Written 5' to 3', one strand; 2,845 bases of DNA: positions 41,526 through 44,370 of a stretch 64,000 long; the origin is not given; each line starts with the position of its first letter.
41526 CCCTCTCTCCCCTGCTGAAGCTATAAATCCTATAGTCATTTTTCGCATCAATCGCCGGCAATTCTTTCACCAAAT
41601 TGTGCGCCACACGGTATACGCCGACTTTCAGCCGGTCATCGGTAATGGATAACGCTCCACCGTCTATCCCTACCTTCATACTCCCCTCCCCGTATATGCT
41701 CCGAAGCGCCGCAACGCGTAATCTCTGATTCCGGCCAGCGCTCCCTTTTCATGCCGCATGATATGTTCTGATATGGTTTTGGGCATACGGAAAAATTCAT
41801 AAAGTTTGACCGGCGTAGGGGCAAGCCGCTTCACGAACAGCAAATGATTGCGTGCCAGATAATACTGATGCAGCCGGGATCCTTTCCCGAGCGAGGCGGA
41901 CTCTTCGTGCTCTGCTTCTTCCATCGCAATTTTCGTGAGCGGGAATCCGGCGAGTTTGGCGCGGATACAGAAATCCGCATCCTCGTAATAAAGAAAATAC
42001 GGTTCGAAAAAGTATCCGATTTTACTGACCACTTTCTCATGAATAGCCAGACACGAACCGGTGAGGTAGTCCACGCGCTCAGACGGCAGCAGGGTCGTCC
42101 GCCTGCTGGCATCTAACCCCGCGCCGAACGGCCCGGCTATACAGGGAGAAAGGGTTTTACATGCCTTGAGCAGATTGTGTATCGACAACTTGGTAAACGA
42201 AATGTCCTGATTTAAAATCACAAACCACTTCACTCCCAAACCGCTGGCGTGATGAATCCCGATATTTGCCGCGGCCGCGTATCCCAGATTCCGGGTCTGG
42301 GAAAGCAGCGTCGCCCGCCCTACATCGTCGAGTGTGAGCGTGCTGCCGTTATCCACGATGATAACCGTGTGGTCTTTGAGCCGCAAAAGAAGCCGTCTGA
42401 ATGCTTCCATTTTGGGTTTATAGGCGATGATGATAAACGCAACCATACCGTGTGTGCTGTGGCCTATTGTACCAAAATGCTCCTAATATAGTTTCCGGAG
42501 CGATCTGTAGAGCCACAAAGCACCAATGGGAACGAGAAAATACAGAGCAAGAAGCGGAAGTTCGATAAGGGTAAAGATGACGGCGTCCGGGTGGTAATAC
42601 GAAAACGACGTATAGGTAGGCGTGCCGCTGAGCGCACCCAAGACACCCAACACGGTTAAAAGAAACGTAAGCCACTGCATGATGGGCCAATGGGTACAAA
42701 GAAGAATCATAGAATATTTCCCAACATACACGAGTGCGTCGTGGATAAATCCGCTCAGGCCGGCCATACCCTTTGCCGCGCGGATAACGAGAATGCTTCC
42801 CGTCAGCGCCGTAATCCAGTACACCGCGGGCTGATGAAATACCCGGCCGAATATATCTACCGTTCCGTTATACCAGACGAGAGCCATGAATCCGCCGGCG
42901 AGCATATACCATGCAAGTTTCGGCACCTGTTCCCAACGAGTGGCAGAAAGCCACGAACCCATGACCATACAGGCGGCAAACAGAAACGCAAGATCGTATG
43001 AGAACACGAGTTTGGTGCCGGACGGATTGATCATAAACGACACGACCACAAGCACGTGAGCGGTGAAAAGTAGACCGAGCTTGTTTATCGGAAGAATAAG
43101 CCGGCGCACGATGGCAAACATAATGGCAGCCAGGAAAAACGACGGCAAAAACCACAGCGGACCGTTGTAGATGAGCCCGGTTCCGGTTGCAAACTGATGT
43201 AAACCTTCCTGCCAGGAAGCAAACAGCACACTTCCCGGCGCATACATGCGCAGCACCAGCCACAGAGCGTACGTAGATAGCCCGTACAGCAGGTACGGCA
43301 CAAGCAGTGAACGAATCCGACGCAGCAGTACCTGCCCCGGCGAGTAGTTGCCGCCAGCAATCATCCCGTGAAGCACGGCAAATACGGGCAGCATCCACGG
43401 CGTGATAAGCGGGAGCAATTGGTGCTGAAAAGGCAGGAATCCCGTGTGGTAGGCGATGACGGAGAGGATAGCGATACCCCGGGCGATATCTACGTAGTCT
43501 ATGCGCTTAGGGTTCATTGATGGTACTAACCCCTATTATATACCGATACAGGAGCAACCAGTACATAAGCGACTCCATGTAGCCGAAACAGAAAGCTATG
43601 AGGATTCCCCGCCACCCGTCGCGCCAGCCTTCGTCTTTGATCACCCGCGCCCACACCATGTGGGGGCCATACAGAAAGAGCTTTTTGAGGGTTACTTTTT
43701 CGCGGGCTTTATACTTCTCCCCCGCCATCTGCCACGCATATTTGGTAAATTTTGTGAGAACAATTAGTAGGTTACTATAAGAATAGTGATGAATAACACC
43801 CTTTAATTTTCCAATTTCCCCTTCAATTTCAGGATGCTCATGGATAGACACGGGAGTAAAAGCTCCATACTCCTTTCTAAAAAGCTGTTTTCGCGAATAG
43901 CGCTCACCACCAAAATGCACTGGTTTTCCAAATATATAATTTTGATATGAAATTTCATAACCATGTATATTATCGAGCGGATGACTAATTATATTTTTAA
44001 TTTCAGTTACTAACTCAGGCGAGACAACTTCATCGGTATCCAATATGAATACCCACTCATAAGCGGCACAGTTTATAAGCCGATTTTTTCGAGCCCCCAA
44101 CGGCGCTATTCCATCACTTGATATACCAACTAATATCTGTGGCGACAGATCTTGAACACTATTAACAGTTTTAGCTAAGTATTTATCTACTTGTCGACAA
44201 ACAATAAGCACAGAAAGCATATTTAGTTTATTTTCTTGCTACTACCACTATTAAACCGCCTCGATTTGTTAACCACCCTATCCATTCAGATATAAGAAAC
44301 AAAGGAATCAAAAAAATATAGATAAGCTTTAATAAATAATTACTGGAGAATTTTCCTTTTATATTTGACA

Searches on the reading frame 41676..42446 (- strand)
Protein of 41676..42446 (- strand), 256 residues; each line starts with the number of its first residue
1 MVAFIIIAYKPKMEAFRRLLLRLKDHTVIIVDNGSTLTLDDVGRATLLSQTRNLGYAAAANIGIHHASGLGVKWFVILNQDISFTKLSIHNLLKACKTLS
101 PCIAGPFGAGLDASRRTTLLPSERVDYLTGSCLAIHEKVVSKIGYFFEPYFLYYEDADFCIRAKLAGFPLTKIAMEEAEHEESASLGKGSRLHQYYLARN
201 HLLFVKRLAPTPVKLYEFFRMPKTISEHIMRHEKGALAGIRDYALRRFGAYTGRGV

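Call 9: search_protein_families(library=pfam, proteins=[window:41676-42446:-], max_evalue=0.01)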
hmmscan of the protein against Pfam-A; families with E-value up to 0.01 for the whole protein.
window:41676-42446:- (256 aa): 1 family
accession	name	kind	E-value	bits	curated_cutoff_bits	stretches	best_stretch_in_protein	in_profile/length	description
PF00535.33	Glycos_transf_2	-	1.2e-07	32.2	23.3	1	17-100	18-107/168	Glycosyl transferase family 2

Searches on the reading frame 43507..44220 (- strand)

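Call 9: search_protein_families(library=pfam, proteins=[window:43507-44220:-], max_evalue=0.01)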
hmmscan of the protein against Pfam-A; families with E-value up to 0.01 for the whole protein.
window:43507-44220:- (237 aa): 1 family
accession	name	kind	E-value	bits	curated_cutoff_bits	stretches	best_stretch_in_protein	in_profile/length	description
PF00535.33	Glycos_transf_2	-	0.0012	19.3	23.3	0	43-83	68-109/168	Glycosyl transferase family 2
